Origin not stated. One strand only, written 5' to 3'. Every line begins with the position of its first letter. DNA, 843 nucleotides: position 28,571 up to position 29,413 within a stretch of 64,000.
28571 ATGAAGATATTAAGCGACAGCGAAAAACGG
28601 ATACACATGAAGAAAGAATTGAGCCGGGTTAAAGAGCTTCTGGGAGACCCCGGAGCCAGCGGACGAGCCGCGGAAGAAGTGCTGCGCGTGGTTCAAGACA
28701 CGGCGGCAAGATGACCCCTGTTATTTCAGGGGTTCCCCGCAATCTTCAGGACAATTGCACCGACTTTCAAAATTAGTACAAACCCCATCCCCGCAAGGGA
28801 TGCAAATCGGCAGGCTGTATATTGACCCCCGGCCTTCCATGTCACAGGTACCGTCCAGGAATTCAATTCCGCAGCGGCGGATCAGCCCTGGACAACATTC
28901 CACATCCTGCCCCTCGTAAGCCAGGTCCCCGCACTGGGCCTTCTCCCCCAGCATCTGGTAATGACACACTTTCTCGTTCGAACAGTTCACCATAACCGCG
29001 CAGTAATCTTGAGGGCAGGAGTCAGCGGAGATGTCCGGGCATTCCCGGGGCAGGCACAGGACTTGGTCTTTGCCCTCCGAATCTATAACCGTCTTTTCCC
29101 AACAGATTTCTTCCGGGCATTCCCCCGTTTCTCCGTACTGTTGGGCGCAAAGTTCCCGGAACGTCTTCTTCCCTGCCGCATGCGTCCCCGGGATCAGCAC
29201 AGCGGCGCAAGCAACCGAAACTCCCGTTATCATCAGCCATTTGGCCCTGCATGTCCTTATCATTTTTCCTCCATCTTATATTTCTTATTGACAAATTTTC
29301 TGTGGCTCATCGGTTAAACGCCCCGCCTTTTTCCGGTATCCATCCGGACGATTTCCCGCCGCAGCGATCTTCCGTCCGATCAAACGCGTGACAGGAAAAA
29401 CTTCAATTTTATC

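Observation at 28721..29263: Secreted protein with 26 cysteines in 180 residues and a CGDGVC...CPEDCG module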

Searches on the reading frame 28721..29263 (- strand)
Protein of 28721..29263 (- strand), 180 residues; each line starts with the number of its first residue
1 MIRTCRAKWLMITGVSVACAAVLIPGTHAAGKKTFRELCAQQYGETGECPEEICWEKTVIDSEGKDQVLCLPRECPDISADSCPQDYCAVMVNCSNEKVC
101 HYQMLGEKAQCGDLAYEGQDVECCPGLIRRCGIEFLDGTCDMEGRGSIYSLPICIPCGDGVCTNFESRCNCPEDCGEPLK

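Call 4: search_protein_families(library=pfam, proteins=[window:28721-29263:-], max_evalue=10)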
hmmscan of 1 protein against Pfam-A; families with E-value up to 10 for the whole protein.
window:28721-29263:- (180 aa): 0 families
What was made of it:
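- On Chlamydial cysteine-rich OMPs (OmcA/OmcB): No Pfam family at E<=10 (call 4).
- Closest known: Chlamydial cysteine-rich envelope proteins OmcA/OmcB. Different: There is no sequence or Pfam relationship (call 4).
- Closest known: Eukaryotic small disulfide-rich modules. Different: No Pfam hit (call 4).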

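Call 5: search_protein_families(library=ncbifam, proteins=[window:28721-29263:-], max_evalue=10)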
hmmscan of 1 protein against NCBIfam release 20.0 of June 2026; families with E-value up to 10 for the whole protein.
window:28721-29263:- (180 aa): 0 families
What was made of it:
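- On TIGR02232 / PF13948 Myxococcus cysteine-rich repeat: hmmscan against NCBIfam and Pfam at E<=10 returned no family (calls 4, 5).
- On Metallothionein / ferredoxin / c-type cytochrome: No Pfam or NCBIfam hits (calls 4, 5).
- No Pfam or NCBIfam metallothionein, ferredoxin or cytochrome hit at E<=10 (calls 4, 5).
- Tried and rejected: Pfam and NCBIfam scans of the protein at E<=10 found nothing (calls 4, 5).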

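Call 6: find_homologous_proteins(query=window:28721-29263:-, max_evalue=0.01)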
Query window:28721-29263:- (180 aa): 117 proteins with E <= 0.01 among 164 candidates.
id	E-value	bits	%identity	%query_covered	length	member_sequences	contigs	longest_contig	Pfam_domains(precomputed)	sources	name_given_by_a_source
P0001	3.2e-102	358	83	100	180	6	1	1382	-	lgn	-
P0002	1.0e-98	347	83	100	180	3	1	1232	-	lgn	-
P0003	2.5e-97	342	83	97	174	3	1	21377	-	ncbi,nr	ncbi:MAG TPA: hypothetical protein PLT76_08520, partial [Candidatus Omnitrophota bacterium]|nr:hypot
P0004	1.4e-90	320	75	99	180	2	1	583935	-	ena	-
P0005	2.9e-71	257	69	88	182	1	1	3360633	-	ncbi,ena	-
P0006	9.2e-62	226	54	96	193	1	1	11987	-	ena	-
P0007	1.4e-60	222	54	96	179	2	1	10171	-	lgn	-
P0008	7.6e-60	220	58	93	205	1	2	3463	-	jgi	jgi:hypothetical protein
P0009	8.2e-60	220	56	95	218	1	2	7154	-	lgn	-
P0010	2.6e-59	218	59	95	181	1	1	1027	-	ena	-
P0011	2.7e-58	215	56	97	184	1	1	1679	-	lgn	-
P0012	5.6e-58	214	59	88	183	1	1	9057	-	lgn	-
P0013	6.5e-58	213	57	94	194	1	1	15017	-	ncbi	-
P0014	2.0e-57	212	60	89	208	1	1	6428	-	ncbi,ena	-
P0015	8.3e-57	210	61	80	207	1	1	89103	-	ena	-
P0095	4.3e-38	149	53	82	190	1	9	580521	-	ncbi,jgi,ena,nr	ncbi:MAG TPA: hypothetical protein P5246_02455 [Candidatus Omnitrophota bacterium]|jgi:hypothetical 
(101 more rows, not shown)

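Call 7: search_solved_structures(query=window:28721-29263:-, max_evalue=10, show_alignments=2)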
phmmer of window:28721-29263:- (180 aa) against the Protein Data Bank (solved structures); distinct sequences matched with E-value up to 10: 2.
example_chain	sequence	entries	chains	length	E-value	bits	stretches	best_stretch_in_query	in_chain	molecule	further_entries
9eho_WW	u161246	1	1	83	0.58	12.8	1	68-133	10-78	40S ribosomal protein S21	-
7uy8_B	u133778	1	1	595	2.2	10.9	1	51-95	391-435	DNA polymerase alpha subunit B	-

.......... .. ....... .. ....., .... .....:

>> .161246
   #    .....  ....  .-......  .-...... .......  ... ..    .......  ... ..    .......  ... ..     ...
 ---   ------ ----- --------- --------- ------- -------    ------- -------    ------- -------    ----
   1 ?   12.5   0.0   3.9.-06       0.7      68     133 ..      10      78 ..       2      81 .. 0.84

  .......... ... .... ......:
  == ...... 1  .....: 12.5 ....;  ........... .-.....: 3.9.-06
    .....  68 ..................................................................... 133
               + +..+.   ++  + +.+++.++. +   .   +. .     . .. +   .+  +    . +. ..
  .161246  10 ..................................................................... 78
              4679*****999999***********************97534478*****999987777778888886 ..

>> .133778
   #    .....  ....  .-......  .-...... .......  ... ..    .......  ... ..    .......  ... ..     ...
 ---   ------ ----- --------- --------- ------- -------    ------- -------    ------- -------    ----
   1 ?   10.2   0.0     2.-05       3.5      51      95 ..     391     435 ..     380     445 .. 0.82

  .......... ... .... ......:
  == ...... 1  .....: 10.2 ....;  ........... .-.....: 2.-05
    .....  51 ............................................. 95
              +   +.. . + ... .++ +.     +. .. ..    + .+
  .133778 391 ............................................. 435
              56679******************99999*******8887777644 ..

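Call 13: find_encoding_contigs(protein=P0004, flank=8000, max_places=3)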
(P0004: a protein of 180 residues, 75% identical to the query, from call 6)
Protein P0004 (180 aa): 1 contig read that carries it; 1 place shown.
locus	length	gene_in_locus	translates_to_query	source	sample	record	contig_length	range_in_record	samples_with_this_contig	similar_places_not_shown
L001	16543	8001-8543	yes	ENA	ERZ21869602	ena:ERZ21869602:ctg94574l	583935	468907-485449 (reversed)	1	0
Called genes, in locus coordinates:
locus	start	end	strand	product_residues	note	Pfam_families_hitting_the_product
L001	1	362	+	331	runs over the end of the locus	PF00493:MCM, PF20030:bpMoxR, PF07726:AAA_3, PF07728:AAA_5, PF17863:AAA_lid_2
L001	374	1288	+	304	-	PF01882:DUF58, PF13519:VWA_2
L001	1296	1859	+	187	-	-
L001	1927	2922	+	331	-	PF07584:BatA, PF00092:VWA, PF13519:VWA_2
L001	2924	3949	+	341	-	PF00092:VWA, PF13519:VWA_2, PF13768:VWA_3 (weak)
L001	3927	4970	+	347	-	PF13424:TPR_12 (faint), PF00515:TPR_1 (faint), PF07719:TPR_2 (faint), PF12895:ANAPC3 (faint), PF13432:TPR_16, PF13414:TPR_11, PF14559:TPR_19, PF13432:TPR_16 (weak), +4 more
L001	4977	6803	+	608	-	PF13584:BatD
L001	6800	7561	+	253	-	PF13428:TPR_14 (faint), PF13432:TPR_16 (weak), PF00515:TPR_1 (weak), PF07719:TPR_2 (weak), PF08239:SH3_3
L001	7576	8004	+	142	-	PF14119:DUF4288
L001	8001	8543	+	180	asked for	-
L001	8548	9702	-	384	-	PF02684:LpxB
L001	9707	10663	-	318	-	PF01408:GFO_IDH_MocA, PF22725:GFO_IDH_MocA_C3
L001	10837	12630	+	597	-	PF00664:ABC_membrane, PF00005:ABC_tran, PF02463:SMC_N (weak)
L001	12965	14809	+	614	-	PF00515:TPR_1, PF13371:TPR_9, PF13424:TPR_12 (weak), PF13414:TPR_11, PF00515:TPR_1, PF07719:TPR_2, PF13432:TPR_16 (weak), PF13414:TPR_11 (weak), +14 more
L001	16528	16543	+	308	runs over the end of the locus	PF16289:PIN_12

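Call 14: find_encoding_contigs(protein=P0095, flank=8000, max_places=3)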
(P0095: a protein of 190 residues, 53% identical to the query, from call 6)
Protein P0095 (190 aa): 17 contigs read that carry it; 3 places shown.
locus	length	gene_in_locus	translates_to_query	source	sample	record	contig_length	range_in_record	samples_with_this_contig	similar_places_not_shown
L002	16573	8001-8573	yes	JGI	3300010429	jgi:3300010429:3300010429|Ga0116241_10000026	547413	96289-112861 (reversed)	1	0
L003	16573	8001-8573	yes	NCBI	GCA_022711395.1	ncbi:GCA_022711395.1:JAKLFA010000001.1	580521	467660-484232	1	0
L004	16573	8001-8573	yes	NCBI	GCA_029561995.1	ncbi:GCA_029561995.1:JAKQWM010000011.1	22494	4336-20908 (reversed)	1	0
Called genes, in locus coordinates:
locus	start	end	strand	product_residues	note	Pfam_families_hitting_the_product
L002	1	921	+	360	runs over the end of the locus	PF00493:MCM, PF20030:bpMoxR, PF07726:AAA_3, PF07728:AAA_5, PF17863:AAA_lid_2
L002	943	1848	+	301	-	PF01882:DUF58, PF13519:VWA_2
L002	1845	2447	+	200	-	-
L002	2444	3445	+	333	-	PF07584:BatA, PF00092:VWA, PF13519:VWA_2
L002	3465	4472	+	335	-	PF00092:VWA, PF13519:VWA_2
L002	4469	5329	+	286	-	PF00515:TPR_1 (faint), PF07719:TPR_2 (faint), PF13414:TPR_11, PF13428:TPR_14 (faint), PF13432:TPR_16, PF14559:TPR_19 (faint), PF24575:TPR_Slam (faint), PF13424:TPR_12 (weak), +1 more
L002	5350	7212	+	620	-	PF13584:BatD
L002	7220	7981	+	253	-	PF12895:ANAPC3 (faint), PF13424:TPR_12 (weak), PF13432:TPR_16, PF14559:TPR_19 (weak), PF00515:TPR_1, PF07719:TPR_2 (weak), PF13414:TPR_11 (weak), PF08239:SH3_3 (weak), +3 more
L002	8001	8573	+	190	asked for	-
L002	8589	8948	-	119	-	PF00072:Response_reg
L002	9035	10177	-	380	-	PF02684:LpxB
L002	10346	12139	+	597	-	PF00664:ABC_membrane, PF00270:DEAD (faint), PF00005:ABC_tran, PF02463:SMC_N (faint)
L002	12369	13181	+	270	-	PF00318:Ribosomal_S2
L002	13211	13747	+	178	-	PF00889:EF_TS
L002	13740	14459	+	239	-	PF00696:AA_kinase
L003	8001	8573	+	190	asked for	-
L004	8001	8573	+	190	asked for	-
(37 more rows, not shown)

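Call 15: find_related_loci(query=A1, collection=genome_contigs, flank=10000)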
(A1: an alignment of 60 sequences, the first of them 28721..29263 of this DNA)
Query A1 (180 aa) in genome_contigs; peptide patterns used: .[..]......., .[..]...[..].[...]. (x = any residue, [..] = any of these).
296 stretches matched a pattern; 193 encode a relative of the query (tblastn E <= 1e-3); the best 80 are kept; 80 distinct loci.
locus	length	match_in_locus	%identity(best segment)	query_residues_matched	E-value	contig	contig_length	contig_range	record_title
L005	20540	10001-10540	83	1-180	2e-101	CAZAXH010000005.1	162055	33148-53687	MAG TPA_asm: uncultured Planctomycetales bacterium isolate binchicken_co117_398 genome assembly, contig: NODE_111_length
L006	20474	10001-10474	69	22-179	2e-71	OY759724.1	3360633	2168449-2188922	MAG: Candidatus Omnitrophota bacterium isolate 1a5844f9-839a-4d7b-a7f9-2444bab12bdd genome assembly, chromosome: 1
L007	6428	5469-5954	60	20-180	7e-60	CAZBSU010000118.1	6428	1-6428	MAG TPA_asm: uncultured Planctomycetales bacterium isolate binchicken_co256_149 genome assembly, contig: NODE_36620_leng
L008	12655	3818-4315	56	8-176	1e-58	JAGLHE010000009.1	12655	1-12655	MAG: Candidatus Omnitrophota bacterium isolate RS_10_7 ROV157_10.bin.7.fa_9, whole genome shotgun sequence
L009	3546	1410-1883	54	23-179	1e-56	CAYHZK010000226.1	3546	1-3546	MAG TPA_asm: uncultured Planctomycetales bacterium isolate ERP119705_co15_651 genome assembly, contig: NODE_38379_length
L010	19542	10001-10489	55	15-176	7e-55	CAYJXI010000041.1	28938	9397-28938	MAG TPA_asm: uncultured Planctomycetales bacterium isolate ERP125453_co1_481 genome assembly, contig: NODE_1377_length_2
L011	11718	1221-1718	49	6-178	3e-53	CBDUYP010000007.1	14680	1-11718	MAG TPA_asm: uncultured bacterium isolate SRR22302374_binner13_Refined_60 genome assembly, contig: ERZ26661914.2513, who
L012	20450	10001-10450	55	26-175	6e-52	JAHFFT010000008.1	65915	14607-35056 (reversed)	MAG: Candidatus Omnitrophota bacterium isolate nzgw299 NODE_214_length_65916_cov_6.738232, whole genome shotgun sequence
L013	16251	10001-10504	48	12-177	1e-50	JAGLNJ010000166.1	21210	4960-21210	MAG: Candidatus Omnitrophota bacterium isolate RS_6_36 ROV157_6.bin.36.fa_166, whole genome shotgun sequence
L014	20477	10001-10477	50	21-175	9e-47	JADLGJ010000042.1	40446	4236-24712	MAG: Candidatus Omnitrophota bacterium isolate SJ432 c_000000559729, whole genome shotgun sequence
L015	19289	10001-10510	46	8-179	1e-46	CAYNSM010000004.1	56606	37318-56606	MAG TPA_asm: uncultured Planctomycetales bacterium isolate SRP278252_co1_54 genome assembly, contig: NODE_721_length_566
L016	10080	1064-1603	42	6-179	2e-45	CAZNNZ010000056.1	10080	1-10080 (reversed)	MAG TPA_asm: uncultured Planctomycetales bacterium isolate SRP278252_co2_854 genome assembly, contig: NODE_14118_length_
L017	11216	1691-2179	48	8-175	1e-45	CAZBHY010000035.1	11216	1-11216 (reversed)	MAG TPA_asm: uncultured Planctomycetales bacterium isolate binchicken_co117_143 genome assembly, contig: NODE_10537_leng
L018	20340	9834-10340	48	6-175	5e-45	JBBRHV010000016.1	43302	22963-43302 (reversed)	MAG: Candidatus Omnitrophota bacterium isolate Co_metawrap_2736 Cmw_2736_k141_24843900_length_43302_cov_11.0000, whole g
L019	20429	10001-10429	51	34-175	5e-45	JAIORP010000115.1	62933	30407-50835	MAG: Candidatus Omnitrophota bacterium isolate SMBSF21 20074_Bin_2_contigs_1_c_000000000055, whole genome shotgun sequen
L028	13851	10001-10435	48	33-177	5e-43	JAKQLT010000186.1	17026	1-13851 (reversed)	MAG: Candidatus Omnitrophota bacterium isolate USDV_maxbin.202 k141_1203753, whole genome shotgun sequence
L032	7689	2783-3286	43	10-175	1e-41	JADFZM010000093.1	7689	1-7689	MAG: Candidatus Omnitrophota bacterium isolate nHLHbin2 nHLH_bin2_NODE_93_length_7689_cov_4.955855, whole genome shotgun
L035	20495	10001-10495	43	10-175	5e-41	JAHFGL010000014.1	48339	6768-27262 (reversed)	MAG: Candidatus Omnitrophota bacterium isolate nzgw314 NODE_769_length_48340_cov_4.933470, whole genome shotgun sequence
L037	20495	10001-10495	48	7-176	1e-40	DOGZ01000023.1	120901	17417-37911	MAG TPA_asm: Candidatus Omnitrophota bacterium isolate UBA10174 contig_7577, whole genome shotgun sequence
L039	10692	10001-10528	39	1-176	2e-40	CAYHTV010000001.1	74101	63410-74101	MAG TPA_asm: uncultured Planctomycetales bacterium isolate ERP119705_co15_632 genome assembly, contig: NODE_187_length_7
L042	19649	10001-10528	38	2-176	9e-39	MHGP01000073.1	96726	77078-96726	MAG: Omnitrophica WOR_2 bacterium RIFCSPHIGHO2_02_FULL_48_11 rifcsphigho2_02_scaffold_473, whole genome shotgun sequence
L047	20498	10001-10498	42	30-175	2e-35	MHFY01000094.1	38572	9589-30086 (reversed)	MAG: Omnitrophica WOR_2 bacterium GWA2_47_8 gwa2_scaffold_2840, whole genome shotgun sequence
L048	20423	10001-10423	45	25-175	7e-35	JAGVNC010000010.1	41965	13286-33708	MAG: Candidatus Omnitrophota bacterium isolate DeMMO3_17 c_000000033832, whole genome shotgun sequence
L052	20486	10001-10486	42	6-177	5e-43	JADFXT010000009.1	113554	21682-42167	MAG: Candidatus Omnitrophota bacterium isolate nDJH15bin6 nDJH15_bin6_NODE_9_length_113554_cov_7.274829, whole genome sh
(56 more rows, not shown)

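Call 16: predict_structure(alignment_id=A1)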
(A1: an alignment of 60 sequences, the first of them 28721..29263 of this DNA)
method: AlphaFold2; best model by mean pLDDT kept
length: 180 residues; sequences in the alignment: 60
mean_pLDDT: 89.4   pTM: 0.72
mean pLDDT of the five models: 89.4, 89.1, 87.9, 85.7, 81.2
residues with pLDDT >= 90: 119; 70-90: 48; 50-70: 13; < 50: 0
segments of 3 or more residues with pLDDT < 50: none
pLDDT, mean of each block of 10 residues (from residue 1): 72 85 72 95 97 98 97 97 96 94 83 73 92 93 88 94 94 91
secondary structure, 60 per line:
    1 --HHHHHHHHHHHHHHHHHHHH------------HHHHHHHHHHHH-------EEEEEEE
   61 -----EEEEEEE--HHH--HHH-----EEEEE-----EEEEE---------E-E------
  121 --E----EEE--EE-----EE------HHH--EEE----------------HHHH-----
elements in order: H3-22 H35-46 E54-60 E66-72 E88-92 E98-102 E128-130 E153-155 H172-175
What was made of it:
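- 29177..29263 (-): Signal peptide, residues 1-29 (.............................|AGKK). Type I cleavage after THA is inferred. AF2 helix at residues 3-22 (call 16).
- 28949..29176 (-): N-terminal subdomain, residues 30-105. It has 9 conserved Cys, one helix and two beta-hairpins, with CP...C motifs. AF2 pLDDT 95-98 over residues 31-100 (call 16).
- On Metallothionein / ferredoxin / c-type cytochrome: The predicted fold is ordered (call 16).
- The AF2 model is confident: pLDDT 89.4, pTM 0.72 (call 16). The fold is predicted with high confidence from sequence alone (call 16).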

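Call 18: search_protein_representatives(alignment_id=A1)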
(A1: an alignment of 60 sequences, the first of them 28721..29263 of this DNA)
Query: 60 sequences, 191 profile positions. Proteins with E-value up to 0.001 (for the whole library): 672; up to 1e-10: 143; up to 1e-30: 38. The best 150 are listed.
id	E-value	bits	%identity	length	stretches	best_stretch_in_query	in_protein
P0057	8.6e-67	240.5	-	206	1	3-174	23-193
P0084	6.1e-58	211.7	-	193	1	10-177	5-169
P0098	8.4e-58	211.2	-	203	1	10-177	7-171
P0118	8.9e-58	211.1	-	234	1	19-174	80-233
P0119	2.5e-56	206.4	-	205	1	9-178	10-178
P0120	3.7e-56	205.8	-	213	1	8-180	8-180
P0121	5.2e-55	202.1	-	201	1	26-173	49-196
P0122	1.5e-52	194.1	-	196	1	23-173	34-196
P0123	3.9e-50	186.2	-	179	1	8-172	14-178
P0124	5.2e-50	185.8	-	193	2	73-173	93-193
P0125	8.0e-49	181.9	-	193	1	1-173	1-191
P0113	5.3e-48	179.2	-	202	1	30-172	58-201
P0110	9.5e-48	178.4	-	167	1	63-183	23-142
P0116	4.3e-46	173.0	-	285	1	9-178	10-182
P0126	6.5e-46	172.4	-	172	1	2-175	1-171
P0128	1.7e-44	167.8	-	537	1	25-177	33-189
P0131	1.4e-40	155.1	-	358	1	23-173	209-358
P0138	1.7e-37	144.9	-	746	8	119-178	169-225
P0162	6.2e-25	104.0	-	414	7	154-176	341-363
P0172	1.4e-21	93.0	-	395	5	108-175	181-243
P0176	4.2e-21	91.5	-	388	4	113-177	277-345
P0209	5.2e-15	71.6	-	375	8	116-177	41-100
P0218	3.3e-14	69.0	-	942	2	109-177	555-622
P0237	1.3e-12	63.8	-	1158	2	118-178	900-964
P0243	1.4e-11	60.4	-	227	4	154-176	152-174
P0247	2.4e-11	59.7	-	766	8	119-177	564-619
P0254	1.2e-10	57.3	-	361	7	114-179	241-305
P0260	2.6e-10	56.3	-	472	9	154-173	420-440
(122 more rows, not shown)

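Call 19: fold_search(model_id=the predicted structure, library=pdb)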
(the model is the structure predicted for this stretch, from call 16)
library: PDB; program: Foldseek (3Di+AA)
matches with E <= 10: 191; with E <= 0.001: 0
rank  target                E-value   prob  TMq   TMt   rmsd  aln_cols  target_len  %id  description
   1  9xqd_4                1.5e+00  0.02  0.10  0.07  18.6       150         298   12  The structure of outer peripheral region in the phage phiKZ baseplate complex (released 2026-02-11)
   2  4k15_B                1.7e+00  0.02  0.09  0.13  18.3       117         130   14  2.75 Angstrom Crystal Structure of Hypothetical Protein lmo2686 from Listeria monocytogenes EGD-e (released 2013-04-17)
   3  8wxb_Y                1.9e+00  0.03  0.14  0.06  21.3       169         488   11  Cryo-EM structure of the alpha-carboxysome shell vertex from Prochlorococcus MED4 (released 2024-01-31)
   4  5ol5_C                2.0e+00  0.08  0.11  0.14  12.7        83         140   13  Crystal structure of an inactivated Ssp SICLOPPS intein with CFAHPQ extein (released 2017-09-27)
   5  3elk_B                2.2e+00  0.25  0.13  0.22   6.2        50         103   10  Crystal structure of putative transcriptional regulator TA0346 from Thermoplasma acidophilum (released 2008-09-30)
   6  9p4v_1                2.2e+00  0.07  0.15  0.03   9.7       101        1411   15  Atomic model of wild type S. cerevisiae Fatty Acid Synthase (FAS) in complex with Palmitoyl-CoA (in vitro binding) (released 2025-08-27)
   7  8ib4_I                2.4e+00  0.07  0.14  0.15  14.0       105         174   14  Respiratory complex CI:CIII2, type IA, Wild type mouse under cold temperature (released 2024-09-18)
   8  6gsb_A                3.0e+00  0.16  0.14  0.12   7.7        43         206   23  Sphingobacterium sp. T2 manganese superoxide dismutase catalyses the oxidative demethylation of polymeric lignin via g (released 2018-10-03)
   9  6ql5_A                3.0e+00  0.04  0.17  0.03  12.5       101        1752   17  Structure of fatty acid synthase complex with bound gamma subunit from Saccharomyces cerevisiae at 2.8 angstrom (released 2020-03-18)
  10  3suc                  3.0e+00  0.02  0.10  0.04  13.8       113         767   13  Crystal structure of the pre-mature bacteriophage phi29 gene product 12 (released 2011-08-03)
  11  5xy3_X                3.2e+00  0.21  0.13  0.20   9.5        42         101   19  Large subunit of Trichomonas vaginalis ribosome (released 2017-08-30)
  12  6z1y_C                3.2e+00  0.13  0.10  0.08   9.2        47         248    2  Crystal structure of type-I ribosome-inactivating protein trichobakin (TBK) (released 2020-05-27)
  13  8t7u_A                3.4e+00  0.06  0.15  0.08  12.4       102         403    8  ADP-bound Bcs1 (unsymmetrized) (released 2024-06-05)
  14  4cdg_A                3.4e+00  0.06  0.16  0.06  14.0        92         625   12  Crystal structure of the Bloom's syndrome helicase BLM in complex with Nanobody (released 2013-11-13)
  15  8psf_A                3.6e+00  0.33  0.12  0.01   1.7        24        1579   33  Asymmetric unit of the yeast fatty acid synthase in non-rotated state with ACP at the acetyl transferase domain (FASx  (released 2023-11-22)
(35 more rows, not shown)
